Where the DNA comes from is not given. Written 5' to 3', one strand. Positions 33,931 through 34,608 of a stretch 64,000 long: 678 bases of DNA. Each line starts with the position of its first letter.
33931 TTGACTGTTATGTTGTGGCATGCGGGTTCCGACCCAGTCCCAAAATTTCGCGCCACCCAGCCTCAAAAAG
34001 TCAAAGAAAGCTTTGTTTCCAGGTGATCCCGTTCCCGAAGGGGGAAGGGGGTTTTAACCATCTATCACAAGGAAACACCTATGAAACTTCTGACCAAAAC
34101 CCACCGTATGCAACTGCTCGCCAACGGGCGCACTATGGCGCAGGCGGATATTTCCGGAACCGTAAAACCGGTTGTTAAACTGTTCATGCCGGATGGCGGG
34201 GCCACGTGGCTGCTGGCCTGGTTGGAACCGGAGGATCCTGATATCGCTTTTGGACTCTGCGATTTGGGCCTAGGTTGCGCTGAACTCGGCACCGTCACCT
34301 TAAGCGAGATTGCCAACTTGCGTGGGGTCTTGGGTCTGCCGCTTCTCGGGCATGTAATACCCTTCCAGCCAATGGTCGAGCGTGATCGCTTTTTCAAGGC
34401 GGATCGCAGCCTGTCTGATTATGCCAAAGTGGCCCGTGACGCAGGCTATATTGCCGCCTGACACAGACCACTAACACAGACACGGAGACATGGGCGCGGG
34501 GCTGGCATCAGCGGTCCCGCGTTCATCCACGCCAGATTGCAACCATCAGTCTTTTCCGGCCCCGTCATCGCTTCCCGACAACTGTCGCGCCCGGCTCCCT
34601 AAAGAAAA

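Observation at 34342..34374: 33-nt palindromic unit inserted in frame (11 codons) inside the DUF2958 gene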

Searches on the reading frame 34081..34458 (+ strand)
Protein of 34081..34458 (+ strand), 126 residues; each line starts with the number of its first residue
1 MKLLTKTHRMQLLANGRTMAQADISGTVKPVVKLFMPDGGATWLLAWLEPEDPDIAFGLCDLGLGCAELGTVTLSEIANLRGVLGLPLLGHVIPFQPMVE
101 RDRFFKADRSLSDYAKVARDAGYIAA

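Call 6: search_protein_families(library=pfam, proteins=[window:34081-34458:+], max_evalue=0.01)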
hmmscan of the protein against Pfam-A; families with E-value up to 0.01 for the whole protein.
window:34081-34458:+ (126 aa): 1 family
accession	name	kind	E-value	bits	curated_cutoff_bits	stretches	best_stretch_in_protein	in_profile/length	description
PF11171.13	DUF2958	-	3.1e-35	121.3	21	1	3-124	1-110/111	Protein of unknown function (DUF2958)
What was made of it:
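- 34081..34461 (+): DUF2958 gene (126 aa) that hosts the insert. Pfam PF11171 at E 3e-35 (call 6).
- On DUF2958 (host gene): 121 bits against a cut-off of 21 (call 6).
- Checked: Pfam gives DUF2958 at E 3e-35; residues 3-124 cover only profile positions 1-110 of 111, so the protein is about 12 residues longer than the model (call 6).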

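Call 8: find_homologous_proteins(query=window:34081-34458:+)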
Query window:34081-34458:+ (126 aa): 7945 proteins with E <= 0.001 among 7967 candidates; the best 120 are listed.
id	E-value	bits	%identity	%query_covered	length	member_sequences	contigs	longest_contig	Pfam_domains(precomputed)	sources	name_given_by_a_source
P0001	4.9e-78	277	100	100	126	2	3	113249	PF11171.14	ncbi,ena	-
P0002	2.0e-57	211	76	98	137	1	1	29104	PF11171.14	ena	-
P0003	2.0e-53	198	79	100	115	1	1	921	PF11171.14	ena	-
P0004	3.8e-48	181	74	100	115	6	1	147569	PF11171.14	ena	-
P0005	6.0e-48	180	73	100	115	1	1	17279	PF11171.14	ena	-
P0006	1.1e-44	170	71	100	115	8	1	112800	PF11171.14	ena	-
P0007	1.0e-38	150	68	91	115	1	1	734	PF11171.14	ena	-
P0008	2.4e-38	149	64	100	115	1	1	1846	PF11171.14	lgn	-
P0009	5.8e-38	148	65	98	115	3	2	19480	PF11171.14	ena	-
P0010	4.2e-37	145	63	100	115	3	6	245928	PF11171.14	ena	-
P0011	4.4e-36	142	63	100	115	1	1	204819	PF11171.14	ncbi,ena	-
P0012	1.4e-33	134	59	100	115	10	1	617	PF11171.14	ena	-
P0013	2.8e-33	133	71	79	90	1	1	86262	PF11171.14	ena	-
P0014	4.4e-33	132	58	100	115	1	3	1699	PF11171.14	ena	-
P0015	7.0e-32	128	58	100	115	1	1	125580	PF11171.14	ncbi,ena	-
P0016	1.3e-31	127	56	99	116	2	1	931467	PF11171.14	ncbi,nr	ncbi:DUF2958 domain-containing protein [Ruegeria pomeroyi]|nr:DUF2958 domain-containing protein [Rue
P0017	1.7e-31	127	60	100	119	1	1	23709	PF11171.14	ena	-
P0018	2.4e-31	126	58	98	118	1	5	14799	PF11171.14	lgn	-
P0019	2.6e-31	126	57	98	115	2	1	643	PF11171.14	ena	-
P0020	6.3e-31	125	58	100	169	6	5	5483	PF11171.14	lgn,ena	-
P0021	7.9e-31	125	57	98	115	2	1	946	PF11171.14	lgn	-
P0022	1.0e-30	124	58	100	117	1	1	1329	PF11171.14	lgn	-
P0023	1.3e-30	124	57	100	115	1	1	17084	PF11171.14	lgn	-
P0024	1.3e-30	124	55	98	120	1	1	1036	PF11171.14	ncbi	-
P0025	1.6e-30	124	59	98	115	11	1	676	PF11171.14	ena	-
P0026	1.8e-30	124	59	98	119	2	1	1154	PF11171.14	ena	-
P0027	1.9e-30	123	60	100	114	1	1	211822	PF11171.14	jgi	jgi:hypothetical protein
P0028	2.1e-30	123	59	100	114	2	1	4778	PF11171.14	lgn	-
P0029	2.5e-30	123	56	100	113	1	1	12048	PF11171.14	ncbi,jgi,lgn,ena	jgi:hypothetical protein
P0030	3.5e-30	123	58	100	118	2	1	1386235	PF11171.14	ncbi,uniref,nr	ncbi:DUF2958 domain-containing protein [Mesorhizobium sophorae]|uniref:DUF2958 domain-containing pro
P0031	3.9e-30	123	61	90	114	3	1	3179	PF11171.14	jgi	-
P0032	3.9e-30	122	55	99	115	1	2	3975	PF11171.14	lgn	-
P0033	4.4e-30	122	56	100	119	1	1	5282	PF11171.14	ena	-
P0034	4.7e-30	122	56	100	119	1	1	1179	PF11171.14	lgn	-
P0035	4.8e-30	122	57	100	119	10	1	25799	PF11171.14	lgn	-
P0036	5.0e-30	122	61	79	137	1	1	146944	PF11171.14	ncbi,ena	-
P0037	5.3e-30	122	58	99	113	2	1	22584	PF11171.14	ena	-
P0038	5.5e-30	122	56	100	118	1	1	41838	PF11171.14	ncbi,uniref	ncbi:DUF2958 domain-containing protein [Mesorhizobium sp. M0984]|uniref:DUF2958 domain-containing pr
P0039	5.5e-30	122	57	100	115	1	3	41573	PF11171.14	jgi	jgi:hypothetical protein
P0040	5.5e-30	122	57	100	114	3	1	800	PF11171.14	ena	-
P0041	5.6e-30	122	59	100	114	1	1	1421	PF11171.14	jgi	jgi:hypothetical protein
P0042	5.6e-30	122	62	98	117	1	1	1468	PF11171.14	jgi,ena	-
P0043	6.3e-30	122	60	100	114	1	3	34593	PF11171.14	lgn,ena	-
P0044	7.0e-30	122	56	98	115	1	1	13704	PF11171.14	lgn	-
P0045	7.0e-30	122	57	98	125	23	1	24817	PF11171.14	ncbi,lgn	-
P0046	7.9e-30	122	59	98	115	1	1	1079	PF11171.14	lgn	-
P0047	8.0e-30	121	57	98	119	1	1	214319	PF11171.14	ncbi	-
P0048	8.1e-30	121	54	100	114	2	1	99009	PF11171.14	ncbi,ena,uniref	ncbi:DUF2958 domain-containing protein [Phenylobacterium sp.]|uniref:DUF2958 domain-containing prote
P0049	8.1e-30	121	58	98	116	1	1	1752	PF11171.14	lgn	-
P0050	8.4e-30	121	58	100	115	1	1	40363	PF11171.14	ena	-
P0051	8.5e-30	121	56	98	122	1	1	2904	PF11171.14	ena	-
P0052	1.3e-29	121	55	98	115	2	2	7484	PF11171.14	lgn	-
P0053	1.5e-29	121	56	100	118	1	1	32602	PF11171.14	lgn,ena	-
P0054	1.7e-29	120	58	100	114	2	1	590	PF11171.14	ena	-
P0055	1.7e-29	120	57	100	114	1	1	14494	PF11171.14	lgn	-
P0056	1.8e-29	120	58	97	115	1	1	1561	PF11171.14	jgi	-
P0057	1.9e-29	120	56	98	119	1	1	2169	PF11171.14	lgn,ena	-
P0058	1.9e-29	120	57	100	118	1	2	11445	PF11171.14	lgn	-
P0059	2.0e-29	120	56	98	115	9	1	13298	PF11171.14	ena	-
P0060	2.2e-29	120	58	98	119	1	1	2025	PF11171.14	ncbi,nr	ncbi:MAG: DUF2958 domain-containing protein [Pseudomonadota bacterium]|nr:DUF2958 domain-containing 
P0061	2.2e-29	120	56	100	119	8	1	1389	PF11171.14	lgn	-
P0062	2.2e-29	120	58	98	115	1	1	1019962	PF11171.14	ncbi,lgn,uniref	ncbi:DUF2958 domain-containing protein [Phenylobacterium sp. LjRoot225]|uniref:DUF2958 domain-contai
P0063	2.3e-29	120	56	98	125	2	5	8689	PF11171.14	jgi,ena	jgi:hypothetical protein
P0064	2.6e-29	120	56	98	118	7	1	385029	PF11171.14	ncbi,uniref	ncbi:DUF2958 domain-containing protein [Mesorhizobium sp. M0816]|uniref:DUF2958 domain-containing pr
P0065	2.6e-29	120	56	90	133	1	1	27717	PF11171.14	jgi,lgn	-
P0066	2.7e-29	120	57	98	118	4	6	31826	PF11171.14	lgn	-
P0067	2.9e-29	120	57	98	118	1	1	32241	PF11171.14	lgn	-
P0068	3.0e-29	120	55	98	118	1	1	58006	PF11171.14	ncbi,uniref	ncbi:DUF2958 domain-containing protein [Mesorhizobium sp. M0955]|uniref:DUF2958 domain-containing pr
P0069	3.1e-29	120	54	100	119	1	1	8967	PF11171.14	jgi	jgi:hypothetical protein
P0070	3.2e-29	120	58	100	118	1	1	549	PF11171.14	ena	-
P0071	3.2e-29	120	57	100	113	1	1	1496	PF11171.14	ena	-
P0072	3.4e-29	119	56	100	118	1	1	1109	PF11171.14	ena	-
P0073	3.5e-29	119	58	97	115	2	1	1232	PF11171.14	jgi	jgi:hypothetical protein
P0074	3.5e-29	119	55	100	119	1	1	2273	PF11171.14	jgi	-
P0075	3.5e-29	119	58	89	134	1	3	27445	PF11171.14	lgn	-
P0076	3.7e-29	119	58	94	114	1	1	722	PF11171.14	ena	-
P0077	3.8e-29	119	56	100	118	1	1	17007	PF11171.14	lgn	-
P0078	3.9e-29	119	57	98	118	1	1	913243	PF11171.14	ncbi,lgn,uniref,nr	ncbi:DUF2958 domain-containing protein [Mesorhizobium sp. M8A.F.Ca.ET.165.01.1.1]|uniref:DUF2958 dom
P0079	3.9e-29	119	56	100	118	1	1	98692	PF11171.14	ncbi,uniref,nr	ncbi:conserved hypothetical protein [Mesorhizobium plurifarium]|uniref:Uncharacterized protein n=1 T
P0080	4.1e-29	119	60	98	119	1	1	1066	PF11171.14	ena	-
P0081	4.2e-29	119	61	94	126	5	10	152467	PF11171.14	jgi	jgi:hypothetical protein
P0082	4.6e-29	119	54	98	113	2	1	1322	PF11171.14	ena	-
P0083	4.6e-29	119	55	100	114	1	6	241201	PF11171.14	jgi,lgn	jgi:hypothetical protein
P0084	4.7e-29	119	58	99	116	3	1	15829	PF11171.14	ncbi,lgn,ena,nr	ncbi:MAG TPA: transposase [Hyphomonadaceae bacterium]|nr:transposase [Hyphomonadaceae bacterium]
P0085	4.8e-29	119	58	100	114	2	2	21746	PF11171.14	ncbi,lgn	-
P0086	5.0e-29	119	53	100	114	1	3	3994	PF11171.14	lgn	-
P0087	5.0e-29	119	56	100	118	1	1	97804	PF11171.14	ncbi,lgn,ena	-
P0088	5.1e-29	119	55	100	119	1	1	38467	PF11171.14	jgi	jgi:hypothetical protein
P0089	5.1e-29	119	55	100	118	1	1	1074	PF11171.14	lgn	-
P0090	5.3e-29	119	56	100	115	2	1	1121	PF11171.14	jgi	-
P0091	5.3e-29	119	56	100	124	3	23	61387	PF11171.14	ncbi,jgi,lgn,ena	-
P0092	5.5e-29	119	56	100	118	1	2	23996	PF11171.14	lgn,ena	-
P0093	5.8e-29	119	57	100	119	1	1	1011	PF11171.14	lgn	-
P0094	6.0e-29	119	57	99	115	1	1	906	PF11171.14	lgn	-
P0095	6.3e-29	119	57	98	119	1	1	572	PF11171.14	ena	-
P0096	6.9e-29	118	55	100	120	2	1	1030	PF11171.14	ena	-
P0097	7.0e-29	118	58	100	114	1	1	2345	PF11171.14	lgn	-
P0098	7.0e-29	118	55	100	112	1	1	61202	PF11171.14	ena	-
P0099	7.1e-29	118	60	99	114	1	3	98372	PF11171.14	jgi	jgi:hypothetical protein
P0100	7.1e-29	118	56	100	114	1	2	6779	PF11171.14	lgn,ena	-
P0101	7.2e-29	118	54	100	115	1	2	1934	PF11171.14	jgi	-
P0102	7.5e-29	118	52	99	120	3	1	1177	PF11171.14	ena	-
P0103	7.7e-29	118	57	100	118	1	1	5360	PF11171.14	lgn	-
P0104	7.9e-29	118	58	98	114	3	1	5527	PF11171.14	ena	-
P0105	8.3e-29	118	54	100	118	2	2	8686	PF11171.14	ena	-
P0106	9.0e-29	118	54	98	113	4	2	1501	PF11171.14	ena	-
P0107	9.0e-29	118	56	100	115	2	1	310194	PF11171.14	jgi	jgi:hypothetical protein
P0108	9.1e-29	118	58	98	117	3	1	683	PF11171.14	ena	-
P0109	9.6e-29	118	58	98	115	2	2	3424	PF11171.14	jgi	jgi:hypothetical protein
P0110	1.0e-28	118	55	100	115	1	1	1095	PF11171.14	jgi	-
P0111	1.1e-28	118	56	100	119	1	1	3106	PF11171.14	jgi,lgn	-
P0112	1.1e-28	118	59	94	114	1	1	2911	PF11171.14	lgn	-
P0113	1.1e-28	118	55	98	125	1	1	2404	PF11171.14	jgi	jgi:hypothetical protein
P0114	1.1e-28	118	57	98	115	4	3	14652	PF11171.14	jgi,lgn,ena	-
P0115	1.2e-28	118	58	98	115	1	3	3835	PF11171.14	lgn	-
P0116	1.2e-28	118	56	98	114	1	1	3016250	PF11171.14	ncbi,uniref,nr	ncbi:DUF2958 domain-containing protein [Sphingomonas sp. BT-65]|uniref:DUF2958 domain-containing pro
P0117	1.2e-28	118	54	99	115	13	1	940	PF11171.14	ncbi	-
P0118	1.3e-28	118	53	100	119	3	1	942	PF11171.14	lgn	-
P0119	1.3e-28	118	58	98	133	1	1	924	PF11171.14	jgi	jgi:hypothetical protein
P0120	1.3e-28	118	54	98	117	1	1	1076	PF11171.14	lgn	-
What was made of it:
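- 34081..34461 (+): 7945 homologues found; the nearest ones without the insert are 115 aa (call 8).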

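Call 11: find_encoding_contigs(protein=P0002, flank=10000, max_places=3)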
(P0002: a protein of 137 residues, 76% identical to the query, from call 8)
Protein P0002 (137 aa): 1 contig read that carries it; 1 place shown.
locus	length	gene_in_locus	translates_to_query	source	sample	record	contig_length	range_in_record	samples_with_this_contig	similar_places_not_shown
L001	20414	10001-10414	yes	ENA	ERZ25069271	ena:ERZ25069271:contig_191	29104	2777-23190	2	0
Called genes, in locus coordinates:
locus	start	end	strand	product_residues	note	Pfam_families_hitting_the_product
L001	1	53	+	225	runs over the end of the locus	PF13808:DDE_Tnp_1_assoc, PF01609:DDE_Tnp_1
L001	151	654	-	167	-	PF00239:Resolvase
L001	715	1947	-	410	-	PF13542:HTH_Tnp_ISL3, PF01610:DDE_Tnp_ISL3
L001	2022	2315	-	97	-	PF00239:Resolvase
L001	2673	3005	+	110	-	PF01527:HTH_Tnp_1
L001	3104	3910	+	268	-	PF13276:HTH_21, PF00665:rve, PF13683:rve_3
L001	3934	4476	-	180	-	PF13358:DDE_3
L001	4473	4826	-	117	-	PF13565:HTH_32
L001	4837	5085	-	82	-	-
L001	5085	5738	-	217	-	PF01656:CbiA, PF09140:MipZ (weak), PF10609:ParA (weak), PF13614:AAA_31 (weak)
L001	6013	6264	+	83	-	PF02604:PhdYeFM_antitox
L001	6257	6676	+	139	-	-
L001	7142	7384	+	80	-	-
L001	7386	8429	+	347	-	PF01548:DEDD_Tnp_IS110, PF02371:Transposase_20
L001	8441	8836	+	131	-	PF21798:DUF6878 (faint)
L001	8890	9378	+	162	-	PF21866:DUF6915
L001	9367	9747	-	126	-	PF00216:Bac_DNA_binding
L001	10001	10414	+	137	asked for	PF11171:DUF2958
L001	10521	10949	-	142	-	-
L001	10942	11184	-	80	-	PF02604:PhdYeFM_antitox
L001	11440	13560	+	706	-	PF02195:ParB_N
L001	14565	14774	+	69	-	-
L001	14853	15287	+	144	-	-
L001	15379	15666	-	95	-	PF00216:Bac_DNA_binding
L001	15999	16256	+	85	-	PF01807:Zn_ribbon_DnaG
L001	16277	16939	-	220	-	PF13358:DDE_3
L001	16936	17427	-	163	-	PF13551:HTH_29 (faint), PF13384:HTH_23 (weak), PF13565:HTH_32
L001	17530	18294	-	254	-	PF13276:HTH_21, PF00665:rve, PF13683:rve_3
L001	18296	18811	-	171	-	PF01609:DDE_Tnp_1 (weak)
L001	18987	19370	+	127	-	PF13542:HTH_Tnp_ISL3 (weak)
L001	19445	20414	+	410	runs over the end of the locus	PF13542:HTH_Tnp_ISL3, PF01610:DDE_Tnp_ISL3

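Call 12: find_encoding_contigs(protein=P0001, flank=10000, max_places=4)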
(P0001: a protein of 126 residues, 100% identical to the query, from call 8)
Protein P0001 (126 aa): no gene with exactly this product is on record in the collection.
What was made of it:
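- Tried and rejected: Exact look-up of P0001 in the contig index: not on record (call 12).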

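Call 13: find_encoding_contigs(protein=P0004, flank=10000, max_places=3)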
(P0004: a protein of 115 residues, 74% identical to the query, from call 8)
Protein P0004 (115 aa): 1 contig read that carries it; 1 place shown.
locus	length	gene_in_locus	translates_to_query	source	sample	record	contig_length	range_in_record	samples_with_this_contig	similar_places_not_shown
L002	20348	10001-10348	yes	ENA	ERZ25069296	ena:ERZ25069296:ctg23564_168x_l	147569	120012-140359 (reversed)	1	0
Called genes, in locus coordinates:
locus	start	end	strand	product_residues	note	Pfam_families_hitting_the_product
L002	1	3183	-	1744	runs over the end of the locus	-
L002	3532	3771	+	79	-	-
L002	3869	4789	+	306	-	PF13737:DDE_Tnp_1_5, PF01609:DDE_Tnp_1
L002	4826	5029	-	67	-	-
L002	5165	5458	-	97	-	-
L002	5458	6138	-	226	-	PF01656:CbiA, PF07015:VirC1, PF09140:MipZ, PF10609:ParA, PF13614:AAA_31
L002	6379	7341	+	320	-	PF07183:DUF1403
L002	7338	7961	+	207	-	PF04079:SMC_ScpB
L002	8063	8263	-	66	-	PF20008:DUF6429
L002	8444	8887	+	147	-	PF21798:DUF6878 (weak)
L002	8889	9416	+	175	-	PF21866:DUF6915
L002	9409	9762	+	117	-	-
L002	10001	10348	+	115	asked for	PF11171:DUF2958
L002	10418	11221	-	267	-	PF01695:IstB_IS21, PF02562:PhoH (faint), PF00308:Bac_DnaA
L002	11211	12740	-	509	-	PF02796:HTH_7 (faint), PF22483:Mu-transpos_C_2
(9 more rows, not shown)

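Call 15: find_encoding_contigs(protein=P0003, flank=5000, max_places=2)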
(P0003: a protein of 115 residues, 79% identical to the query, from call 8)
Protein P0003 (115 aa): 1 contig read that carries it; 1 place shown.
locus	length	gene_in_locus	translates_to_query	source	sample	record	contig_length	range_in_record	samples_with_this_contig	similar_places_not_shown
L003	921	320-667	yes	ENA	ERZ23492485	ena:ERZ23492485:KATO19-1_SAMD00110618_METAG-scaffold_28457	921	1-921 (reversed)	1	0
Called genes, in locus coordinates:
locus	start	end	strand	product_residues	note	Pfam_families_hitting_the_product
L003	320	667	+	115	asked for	PF11171:DUF2958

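Call 16: find_encoding_contigs(protein=P0005, flank=10000, max_places=2)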
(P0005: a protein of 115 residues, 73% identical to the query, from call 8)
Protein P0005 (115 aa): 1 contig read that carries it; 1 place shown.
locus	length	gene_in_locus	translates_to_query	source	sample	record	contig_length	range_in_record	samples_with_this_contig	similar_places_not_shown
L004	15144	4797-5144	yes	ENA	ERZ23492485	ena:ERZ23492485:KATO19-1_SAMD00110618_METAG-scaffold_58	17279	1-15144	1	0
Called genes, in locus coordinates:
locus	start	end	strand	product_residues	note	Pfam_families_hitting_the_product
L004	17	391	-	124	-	PF07929:PRiA4_ORF3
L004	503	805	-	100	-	-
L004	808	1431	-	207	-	PF01656:CbiA, PF09140:MipZ (faint), PF10609:ParA (weak), PF13614:AAA_31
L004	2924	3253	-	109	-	PF05406:WGR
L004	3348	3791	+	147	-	PF21798:DUF6878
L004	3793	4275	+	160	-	PF21866:DUF6915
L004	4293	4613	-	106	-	PF00216:Bac_DNA_binding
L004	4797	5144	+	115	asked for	PF11171:DUF2958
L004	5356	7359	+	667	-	PF02195:ParB_N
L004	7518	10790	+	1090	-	PF05175:MTS (faint), PF13872:AAA_34, PF13871:Helicase_C_4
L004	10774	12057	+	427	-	PF13871:Helicase_C_4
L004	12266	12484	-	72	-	-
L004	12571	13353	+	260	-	PF08401:ArdcN, PF18818:MPTase-PolyVal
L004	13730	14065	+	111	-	PF05284:DUF736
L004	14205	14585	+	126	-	-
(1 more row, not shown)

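Call 37: search_solved_structures(query=window:34081-34458:+, max_evalue=1)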
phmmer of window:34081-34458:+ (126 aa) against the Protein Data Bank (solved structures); distinct sequences matched with E-value up to 1: 0.

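Call 44: predict_structure(alignment_id=A5)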
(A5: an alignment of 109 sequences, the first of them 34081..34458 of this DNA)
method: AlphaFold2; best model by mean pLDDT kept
length: 126 residues; sequences in the alignment: 109
mean_pLDDT: 88.1   pTM: 0.82
mean pLDDT of the five models: 88.1, 87.6, 86.0, 85.8, 85.3
residues with pLDDT >= 90: 92; 70-90: 17; 50-70: 8; < 50: 9
segments of 3 or more residues with pLDDT < 50: 85-92
pLDDT, mean of each block of 10 residues (from residue 1): 89 98 96 91 97 97 90 91 51 62 96 96 92
secondary structure, 60 per line:
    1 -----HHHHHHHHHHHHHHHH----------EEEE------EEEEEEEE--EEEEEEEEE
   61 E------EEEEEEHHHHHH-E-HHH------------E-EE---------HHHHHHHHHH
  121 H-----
elements in order: H6-21 E32-35 E42-49 E52-61 E68-73 H74-79 H111-121
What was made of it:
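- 34342..34374 (+): The 33-nt solo unit: leader CTTCTC(G), hairpin, linker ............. It encodes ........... (residues 88-98). Its boundaries are ambiguous by 1 nt because of a shared G. It lies in a low-confidence loop of the AlphaFold model: residues 85-92 have pLDDT below 50, the blocks 81-90 and 91-100 average 51 and 62, and the other blocks average about 89-98 (call 44).
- Only the insert region is low (residues 85-92 below 50), and it is coil (call 44).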
